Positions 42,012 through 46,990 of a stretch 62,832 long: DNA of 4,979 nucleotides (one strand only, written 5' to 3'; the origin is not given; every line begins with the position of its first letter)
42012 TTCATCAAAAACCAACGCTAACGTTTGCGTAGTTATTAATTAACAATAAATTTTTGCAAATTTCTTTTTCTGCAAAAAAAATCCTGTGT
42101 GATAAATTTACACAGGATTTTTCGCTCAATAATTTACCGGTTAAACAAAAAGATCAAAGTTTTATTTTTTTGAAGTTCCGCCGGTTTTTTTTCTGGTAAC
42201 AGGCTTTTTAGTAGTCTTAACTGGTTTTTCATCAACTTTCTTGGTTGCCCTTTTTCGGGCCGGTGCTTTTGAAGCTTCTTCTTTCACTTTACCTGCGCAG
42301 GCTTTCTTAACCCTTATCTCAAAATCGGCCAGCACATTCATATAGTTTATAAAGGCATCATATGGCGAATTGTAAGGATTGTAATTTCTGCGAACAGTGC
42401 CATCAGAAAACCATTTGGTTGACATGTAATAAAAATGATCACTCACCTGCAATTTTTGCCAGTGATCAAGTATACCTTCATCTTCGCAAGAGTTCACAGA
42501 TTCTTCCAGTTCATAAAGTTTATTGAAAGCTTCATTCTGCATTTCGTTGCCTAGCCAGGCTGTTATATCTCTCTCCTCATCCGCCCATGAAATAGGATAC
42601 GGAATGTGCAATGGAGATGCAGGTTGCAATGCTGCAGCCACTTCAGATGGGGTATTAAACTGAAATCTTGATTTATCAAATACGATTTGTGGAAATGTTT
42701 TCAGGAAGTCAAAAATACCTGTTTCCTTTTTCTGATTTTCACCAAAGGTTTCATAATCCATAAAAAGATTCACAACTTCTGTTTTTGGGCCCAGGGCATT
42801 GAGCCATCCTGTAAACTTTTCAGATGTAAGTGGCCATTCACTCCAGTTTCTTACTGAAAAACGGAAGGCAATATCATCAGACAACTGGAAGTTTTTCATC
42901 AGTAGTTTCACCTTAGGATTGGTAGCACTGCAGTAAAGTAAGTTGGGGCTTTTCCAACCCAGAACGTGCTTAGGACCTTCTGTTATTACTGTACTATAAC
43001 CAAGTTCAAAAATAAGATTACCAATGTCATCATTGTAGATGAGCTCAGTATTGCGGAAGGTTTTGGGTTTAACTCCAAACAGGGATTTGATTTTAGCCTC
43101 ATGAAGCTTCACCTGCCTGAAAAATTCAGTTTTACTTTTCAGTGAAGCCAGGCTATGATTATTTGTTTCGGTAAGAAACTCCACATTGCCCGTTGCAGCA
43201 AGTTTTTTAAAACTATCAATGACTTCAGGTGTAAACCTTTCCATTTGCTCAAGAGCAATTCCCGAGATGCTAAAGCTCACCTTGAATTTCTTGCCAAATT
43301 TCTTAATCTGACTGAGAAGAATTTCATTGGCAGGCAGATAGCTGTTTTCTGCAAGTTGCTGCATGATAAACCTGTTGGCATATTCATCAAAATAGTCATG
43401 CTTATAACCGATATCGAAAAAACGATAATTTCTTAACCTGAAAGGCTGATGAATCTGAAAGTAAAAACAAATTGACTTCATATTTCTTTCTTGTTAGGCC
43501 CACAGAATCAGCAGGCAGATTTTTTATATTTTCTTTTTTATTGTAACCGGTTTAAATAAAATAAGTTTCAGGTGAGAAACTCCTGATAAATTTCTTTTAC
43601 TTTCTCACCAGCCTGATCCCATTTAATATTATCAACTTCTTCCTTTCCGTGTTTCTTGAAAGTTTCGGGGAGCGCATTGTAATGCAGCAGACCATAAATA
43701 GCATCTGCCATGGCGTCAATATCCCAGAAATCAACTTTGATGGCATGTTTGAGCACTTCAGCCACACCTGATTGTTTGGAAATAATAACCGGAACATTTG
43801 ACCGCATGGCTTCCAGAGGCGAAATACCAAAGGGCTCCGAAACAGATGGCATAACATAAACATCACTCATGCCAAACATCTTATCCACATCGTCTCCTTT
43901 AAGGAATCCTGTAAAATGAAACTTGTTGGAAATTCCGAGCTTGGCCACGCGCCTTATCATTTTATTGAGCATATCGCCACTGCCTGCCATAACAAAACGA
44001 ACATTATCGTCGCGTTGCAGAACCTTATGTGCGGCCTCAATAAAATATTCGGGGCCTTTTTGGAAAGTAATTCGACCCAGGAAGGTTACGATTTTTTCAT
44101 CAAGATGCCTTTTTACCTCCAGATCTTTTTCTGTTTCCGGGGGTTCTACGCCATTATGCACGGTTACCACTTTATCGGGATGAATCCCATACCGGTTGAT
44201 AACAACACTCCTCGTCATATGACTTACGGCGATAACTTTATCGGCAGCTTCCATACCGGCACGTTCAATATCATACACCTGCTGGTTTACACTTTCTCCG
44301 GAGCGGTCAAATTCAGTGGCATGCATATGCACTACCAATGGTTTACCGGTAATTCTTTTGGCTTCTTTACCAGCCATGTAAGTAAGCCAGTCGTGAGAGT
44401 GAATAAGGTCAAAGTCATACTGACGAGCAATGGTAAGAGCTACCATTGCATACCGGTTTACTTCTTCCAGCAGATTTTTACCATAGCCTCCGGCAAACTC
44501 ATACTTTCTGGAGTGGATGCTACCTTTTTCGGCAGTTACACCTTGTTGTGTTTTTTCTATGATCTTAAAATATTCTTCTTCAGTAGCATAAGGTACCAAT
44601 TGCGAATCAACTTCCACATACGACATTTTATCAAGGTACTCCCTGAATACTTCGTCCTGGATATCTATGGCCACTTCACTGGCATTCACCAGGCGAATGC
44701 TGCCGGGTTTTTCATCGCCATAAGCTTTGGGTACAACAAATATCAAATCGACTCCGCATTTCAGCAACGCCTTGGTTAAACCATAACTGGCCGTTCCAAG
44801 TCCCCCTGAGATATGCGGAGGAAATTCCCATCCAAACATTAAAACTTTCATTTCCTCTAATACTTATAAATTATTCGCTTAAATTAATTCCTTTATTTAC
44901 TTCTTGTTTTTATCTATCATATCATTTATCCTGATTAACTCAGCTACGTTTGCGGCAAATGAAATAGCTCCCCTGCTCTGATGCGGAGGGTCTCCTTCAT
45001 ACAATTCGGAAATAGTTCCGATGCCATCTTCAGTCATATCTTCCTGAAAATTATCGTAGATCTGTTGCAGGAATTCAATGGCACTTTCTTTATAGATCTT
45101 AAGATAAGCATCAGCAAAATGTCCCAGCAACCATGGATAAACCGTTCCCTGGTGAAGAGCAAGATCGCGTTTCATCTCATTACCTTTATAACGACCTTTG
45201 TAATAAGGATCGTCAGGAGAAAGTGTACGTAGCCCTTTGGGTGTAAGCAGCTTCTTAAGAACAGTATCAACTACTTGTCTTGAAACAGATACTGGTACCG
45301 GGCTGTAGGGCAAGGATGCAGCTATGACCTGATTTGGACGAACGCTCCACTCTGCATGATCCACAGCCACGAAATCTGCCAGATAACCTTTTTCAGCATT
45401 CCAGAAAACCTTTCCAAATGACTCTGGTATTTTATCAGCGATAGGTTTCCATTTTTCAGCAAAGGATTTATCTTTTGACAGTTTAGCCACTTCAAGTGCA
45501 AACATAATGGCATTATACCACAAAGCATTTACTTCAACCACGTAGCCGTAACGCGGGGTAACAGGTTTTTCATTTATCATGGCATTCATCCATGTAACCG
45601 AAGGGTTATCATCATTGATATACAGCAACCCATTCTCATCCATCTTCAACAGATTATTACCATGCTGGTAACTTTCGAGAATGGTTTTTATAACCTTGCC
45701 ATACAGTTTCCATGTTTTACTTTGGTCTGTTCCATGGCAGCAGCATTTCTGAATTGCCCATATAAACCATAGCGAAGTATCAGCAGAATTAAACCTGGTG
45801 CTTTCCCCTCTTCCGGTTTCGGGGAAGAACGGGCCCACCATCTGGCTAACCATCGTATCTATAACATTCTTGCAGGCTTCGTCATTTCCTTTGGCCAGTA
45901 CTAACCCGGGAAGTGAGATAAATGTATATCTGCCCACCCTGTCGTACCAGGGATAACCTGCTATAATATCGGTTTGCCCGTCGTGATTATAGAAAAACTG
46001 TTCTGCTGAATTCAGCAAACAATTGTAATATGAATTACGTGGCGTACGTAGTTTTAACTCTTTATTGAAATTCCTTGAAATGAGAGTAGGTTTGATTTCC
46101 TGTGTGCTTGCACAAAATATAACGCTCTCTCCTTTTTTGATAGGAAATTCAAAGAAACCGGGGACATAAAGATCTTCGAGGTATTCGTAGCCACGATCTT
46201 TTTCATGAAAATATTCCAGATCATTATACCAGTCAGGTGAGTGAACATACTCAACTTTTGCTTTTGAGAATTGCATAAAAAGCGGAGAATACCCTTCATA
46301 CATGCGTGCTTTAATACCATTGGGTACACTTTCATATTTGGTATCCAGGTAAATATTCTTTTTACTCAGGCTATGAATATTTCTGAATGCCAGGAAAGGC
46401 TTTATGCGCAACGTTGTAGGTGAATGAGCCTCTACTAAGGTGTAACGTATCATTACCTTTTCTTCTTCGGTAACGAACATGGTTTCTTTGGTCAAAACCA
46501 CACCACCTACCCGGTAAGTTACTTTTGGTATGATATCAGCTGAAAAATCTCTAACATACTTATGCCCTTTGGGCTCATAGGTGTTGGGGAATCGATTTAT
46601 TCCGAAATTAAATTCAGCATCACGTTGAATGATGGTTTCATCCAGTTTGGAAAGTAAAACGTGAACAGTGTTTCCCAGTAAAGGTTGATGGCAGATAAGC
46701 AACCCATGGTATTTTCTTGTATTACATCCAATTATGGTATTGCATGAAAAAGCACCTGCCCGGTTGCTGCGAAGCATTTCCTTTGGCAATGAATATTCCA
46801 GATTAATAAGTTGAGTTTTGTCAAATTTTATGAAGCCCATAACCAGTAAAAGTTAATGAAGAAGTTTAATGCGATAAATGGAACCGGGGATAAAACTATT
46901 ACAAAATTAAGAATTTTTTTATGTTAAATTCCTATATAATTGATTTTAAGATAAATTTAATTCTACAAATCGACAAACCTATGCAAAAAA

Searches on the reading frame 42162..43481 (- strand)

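Call 60: search_protein_families(library=pfam, proteins=[window:42162-43481:-], max_evalue=0.00001)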
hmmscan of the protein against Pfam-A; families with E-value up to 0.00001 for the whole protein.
window:42162-43481:- (439 aa): 1 family
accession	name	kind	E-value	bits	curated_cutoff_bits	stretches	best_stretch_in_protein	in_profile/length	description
PF03065.20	Glyco_hydro_57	-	3.3e-70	237.1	21.2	1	6-288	2-285/291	Glycosyl hydrolase family 57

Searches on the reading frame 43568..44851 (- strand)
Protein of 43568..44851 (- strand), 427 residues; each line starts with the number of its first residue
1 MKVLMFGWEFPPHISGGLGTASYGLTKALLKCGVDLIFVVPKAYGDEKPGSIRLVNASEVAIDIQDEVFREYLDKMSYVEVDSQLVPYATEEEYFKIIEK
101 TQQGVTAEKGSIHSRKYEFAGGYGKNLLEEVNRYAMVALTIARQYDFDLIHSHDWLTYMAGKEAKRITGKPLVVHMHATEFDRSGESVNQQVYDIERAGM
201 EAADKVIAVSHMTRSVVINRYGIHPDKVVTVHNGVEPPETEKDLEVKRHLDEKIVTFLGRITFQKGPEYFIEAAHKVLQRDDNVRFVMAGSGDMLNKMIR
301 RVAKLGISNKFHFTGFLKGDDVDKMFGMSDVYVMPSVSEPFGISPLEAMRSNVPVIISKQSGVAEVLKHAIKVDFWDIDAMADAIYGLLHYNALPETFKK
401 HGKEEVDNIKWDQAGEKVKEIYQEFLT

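Call 60: search_protein_families(library=pfam, proteins=[window:43568-44851:-], max_evalue=0.00001)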
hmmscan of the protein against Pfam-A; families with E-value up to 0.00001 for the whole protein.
window:43568-44851:- (427 aa): 6 families
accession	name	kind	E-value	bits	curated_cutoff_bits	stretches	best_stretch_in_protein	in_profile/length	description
PF00534.26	Glycos_transf_1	-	1.1e-38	133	26.4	1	248-404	11-171/172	Glycosyl transferases group 1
PF13692.12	Glyco_trans_1_4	-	8.1e-31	107.6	27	1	253-389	2-140/142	Glycosyl transferases group 1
PF13439.12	Glyco_transf_4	-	3.3e-21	76.5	28.5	1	135-237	61-168/170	Glycosyltransferase Family 4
PF20706.3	GT4-conflict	-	1.5e-20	74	26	1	172-372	111-325/385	Family 4 Glycosyltransferase in conflict systems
PF13579.12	Glyco_trans_4_4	-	4.1e-17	63.4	29.7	1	138-234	64-158/158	Glycosyl transferase 4-like domain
PF08323.17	Glyco_transf_5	-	9.8e-17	61.9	22.7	1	2-218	1-225/239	Starch synthase catalytic domain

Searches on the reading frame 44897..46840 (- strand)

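Call 60: search_protein_families(library=pfam, proteins=[window:44897-46840:-], max_evalue=0.00001)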
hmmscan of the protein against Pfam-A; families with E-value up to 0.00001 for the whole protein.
window:44897-46840:- (647 aa): 2 families
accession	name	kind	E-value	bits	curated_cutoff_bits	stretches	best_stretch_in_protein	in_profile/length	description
PF06202.20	GDE_C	-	3.6e-87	293.1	21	1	280-637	4-367/367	Amylo-alpha-1,6-glucosidase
PF12439.13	GDE_N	-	1.6e-73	247.3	27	1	20-240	1-218/219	Glycogen debranching enzyme N terminal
